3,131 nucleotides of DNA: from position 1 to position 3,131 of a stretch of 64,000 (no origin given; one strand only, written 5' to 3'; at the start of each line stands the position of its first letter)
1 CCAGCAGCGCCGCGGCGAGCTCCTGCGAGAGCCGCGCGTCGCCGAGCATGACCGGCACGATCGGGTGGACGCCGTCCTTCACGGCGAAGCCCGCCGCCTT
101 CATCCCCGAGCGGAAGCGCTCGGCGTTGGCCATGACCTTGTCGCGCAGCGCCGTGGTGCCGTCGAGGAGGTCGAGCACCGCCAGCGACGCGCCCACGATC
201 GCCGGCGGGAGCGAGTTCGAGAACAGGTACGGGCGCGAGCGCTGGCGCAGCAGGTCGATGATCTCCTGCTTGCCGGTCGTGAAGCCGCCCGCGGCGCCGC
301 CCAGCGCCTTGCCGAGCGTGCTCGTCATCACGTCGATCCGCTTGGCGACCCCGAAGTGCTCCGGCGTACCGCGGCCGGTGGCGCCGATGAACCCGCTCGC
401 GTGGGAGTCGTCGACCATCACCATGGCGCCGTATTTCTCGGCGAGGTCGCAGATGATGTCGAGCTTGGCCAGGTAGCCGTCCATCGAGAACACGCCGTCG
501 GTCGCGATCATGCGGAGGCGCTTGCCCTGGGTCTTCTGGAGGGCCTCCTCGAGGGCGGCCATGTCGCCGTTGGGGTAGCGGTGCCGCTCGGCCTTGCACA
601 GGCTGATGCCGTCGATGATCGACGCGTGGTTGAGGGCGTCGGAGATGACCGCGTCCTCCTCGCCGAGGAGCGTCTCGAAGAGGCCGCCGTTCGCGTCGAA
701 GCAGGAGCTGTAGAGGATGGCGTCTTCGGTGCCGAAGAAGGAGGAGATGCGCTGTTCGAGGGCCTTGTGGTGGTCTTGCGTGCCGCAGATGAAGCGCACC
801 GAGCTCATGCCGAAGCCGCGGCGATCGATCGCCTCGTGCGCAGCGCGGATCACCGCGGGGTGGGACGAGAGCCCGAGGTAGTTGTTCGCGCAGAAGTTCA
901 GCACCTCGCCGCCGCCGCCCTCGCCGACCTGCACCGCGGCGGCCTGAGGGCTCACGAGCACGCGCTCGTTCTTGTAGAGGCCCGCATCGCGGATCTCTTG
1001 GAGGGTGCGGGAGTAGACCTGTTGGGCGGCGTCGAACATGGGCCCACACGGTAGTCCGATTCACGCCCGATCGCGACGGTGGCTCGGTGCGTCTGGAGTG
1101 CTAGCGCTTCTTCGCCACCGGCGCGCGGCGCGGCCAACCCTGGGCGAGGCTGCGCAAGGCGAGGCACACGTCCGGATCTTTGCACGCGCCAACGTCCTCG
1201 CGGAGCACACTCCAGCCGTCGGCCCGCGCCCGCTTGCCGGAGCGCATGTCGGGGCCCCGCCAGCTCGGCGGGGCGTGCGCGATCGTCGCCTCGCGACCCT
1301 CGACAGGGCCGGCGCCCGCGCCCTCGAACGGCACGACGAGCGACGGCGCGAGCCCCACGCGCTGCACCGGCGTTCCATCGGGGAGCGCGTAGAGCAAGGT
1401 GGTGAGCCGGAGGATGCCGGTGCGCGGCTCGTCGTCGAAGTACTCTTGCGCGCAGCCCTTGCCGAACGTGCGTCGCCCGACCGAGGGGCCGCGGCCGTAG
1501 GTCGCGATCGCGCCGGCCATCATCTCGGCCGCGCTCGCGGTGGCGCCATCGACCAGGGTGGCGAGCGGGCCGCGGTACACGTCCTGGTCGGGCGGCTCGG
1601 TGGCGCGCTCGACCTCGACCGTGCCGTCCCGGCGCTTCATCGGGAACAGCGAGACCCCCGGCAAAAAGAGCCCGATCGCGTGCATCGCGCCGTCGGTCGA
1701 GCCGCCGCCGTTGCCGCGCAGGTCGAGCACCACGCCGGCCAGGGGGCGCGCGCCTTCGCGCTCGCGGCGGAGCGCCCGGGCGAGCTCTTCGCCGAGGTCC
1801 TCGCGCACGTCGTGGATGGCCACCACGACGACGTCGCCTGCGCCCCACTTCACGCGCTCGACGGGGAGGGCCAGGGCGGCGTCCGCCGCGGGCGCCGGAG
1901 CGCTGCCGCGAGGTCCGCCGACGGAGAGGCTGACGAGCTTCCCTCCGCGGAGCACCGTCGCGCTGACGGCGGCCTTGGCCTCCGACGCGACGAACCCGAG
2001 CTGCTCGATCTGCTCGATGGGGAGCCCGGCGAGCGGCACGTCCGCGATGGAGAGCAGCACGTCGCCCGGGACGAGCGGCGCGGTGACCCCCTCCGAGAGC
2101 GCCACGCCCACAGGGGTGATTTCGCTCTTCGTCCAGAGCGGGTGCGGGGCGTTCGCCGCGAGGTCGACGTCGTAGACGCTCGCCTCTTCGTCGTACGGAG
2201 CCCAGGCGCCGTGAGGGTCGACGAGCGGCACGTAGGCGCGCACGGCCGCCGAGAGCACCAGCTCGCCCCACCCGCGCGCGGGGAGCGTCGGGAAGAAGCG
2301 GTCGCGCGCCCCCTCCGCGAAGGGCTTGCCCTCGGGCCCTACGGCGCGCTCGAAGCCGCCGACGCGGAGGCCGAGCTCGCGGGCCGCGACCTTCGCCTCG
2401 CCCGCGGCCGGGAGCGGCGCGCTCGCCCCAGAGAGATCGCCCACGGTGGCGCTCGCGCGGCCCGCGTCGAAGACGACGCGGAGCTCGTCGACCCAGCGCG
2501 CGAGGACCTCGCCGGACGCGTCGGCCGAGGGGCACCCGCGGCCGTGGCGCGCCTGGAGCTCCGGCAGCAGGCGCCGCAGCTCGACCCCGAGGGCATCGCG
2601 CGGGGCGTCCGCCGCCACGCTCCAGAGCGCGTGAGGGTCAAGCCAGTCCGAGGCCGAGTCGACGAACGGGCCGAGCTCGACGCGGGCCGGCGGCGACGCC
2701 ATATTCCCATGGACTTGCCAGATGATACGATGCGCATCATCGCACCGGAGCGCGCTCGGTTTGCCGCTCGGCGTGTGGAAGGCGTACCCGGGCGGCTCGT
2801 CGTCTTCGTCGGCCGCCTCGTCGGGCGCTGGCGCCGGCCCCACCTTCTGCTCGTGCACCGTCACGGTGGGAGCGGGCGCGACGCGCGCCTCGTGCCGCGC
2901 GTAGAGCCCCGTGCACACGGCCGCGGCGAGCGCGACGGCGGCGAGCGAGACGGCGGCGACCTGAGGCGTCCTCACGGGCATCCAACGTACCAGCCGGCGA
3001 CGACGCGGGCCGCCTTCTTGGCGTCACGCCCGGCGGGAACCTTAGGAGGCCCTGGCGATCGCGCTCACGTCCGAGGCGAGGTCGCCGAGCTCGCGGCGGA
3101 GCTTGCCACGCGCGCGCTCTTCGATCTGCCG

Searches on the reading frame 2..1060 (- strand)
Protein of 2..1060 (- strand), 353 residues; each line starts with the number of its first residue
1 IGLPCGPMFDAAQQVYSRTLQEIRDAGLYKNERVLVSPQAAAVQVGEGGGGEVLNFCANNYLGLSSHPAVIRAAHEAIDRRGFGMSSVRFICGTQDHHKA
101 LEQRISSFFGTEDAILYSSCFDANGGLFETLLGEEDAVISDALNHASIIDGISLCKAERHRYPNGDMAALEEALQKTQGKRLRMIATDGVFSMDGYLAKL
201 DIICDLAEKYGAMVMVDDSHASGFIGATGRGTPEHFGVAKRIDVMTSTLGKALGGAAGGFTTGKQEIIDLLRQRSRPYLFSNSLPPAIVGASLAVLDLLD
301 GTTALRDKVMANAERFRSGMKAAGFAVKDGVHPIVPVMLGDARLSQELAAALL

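Call 75: search_protein_families(library=pfam, proteins=[window:2-1060:-], max_evalue=0.001)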
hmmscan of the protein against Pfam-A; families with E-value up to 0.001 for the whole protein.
window:2-1060:- (353 aa): 2 families
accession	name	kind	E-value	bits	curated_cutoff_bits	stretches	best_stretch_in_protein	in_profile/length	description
PF00155.27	Aminotran_1_2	-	8e-57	193.5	19.7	1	52-352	2-322/361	Aminotransferase class I and II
PF00464.25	SHMT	-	0.00068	18.8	27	0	200-268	186-249/399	Serine hydroxymethyltransferase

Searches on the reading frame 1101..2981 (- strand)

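Call 47: search_protein_families(library=pfam, proteins=[window:1101-2981:-], max_evalue=0.001)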
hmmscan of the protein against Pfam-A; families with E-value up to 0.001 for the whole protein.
window:1101-2981:- (626 aa): 1 family
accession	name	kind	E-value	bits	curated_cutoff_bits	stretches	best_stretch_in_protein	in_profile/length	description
PF03572.23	Peptidase_S41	-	1.4e-31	109.7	24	1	384-549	2-164/165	Peptidase family S41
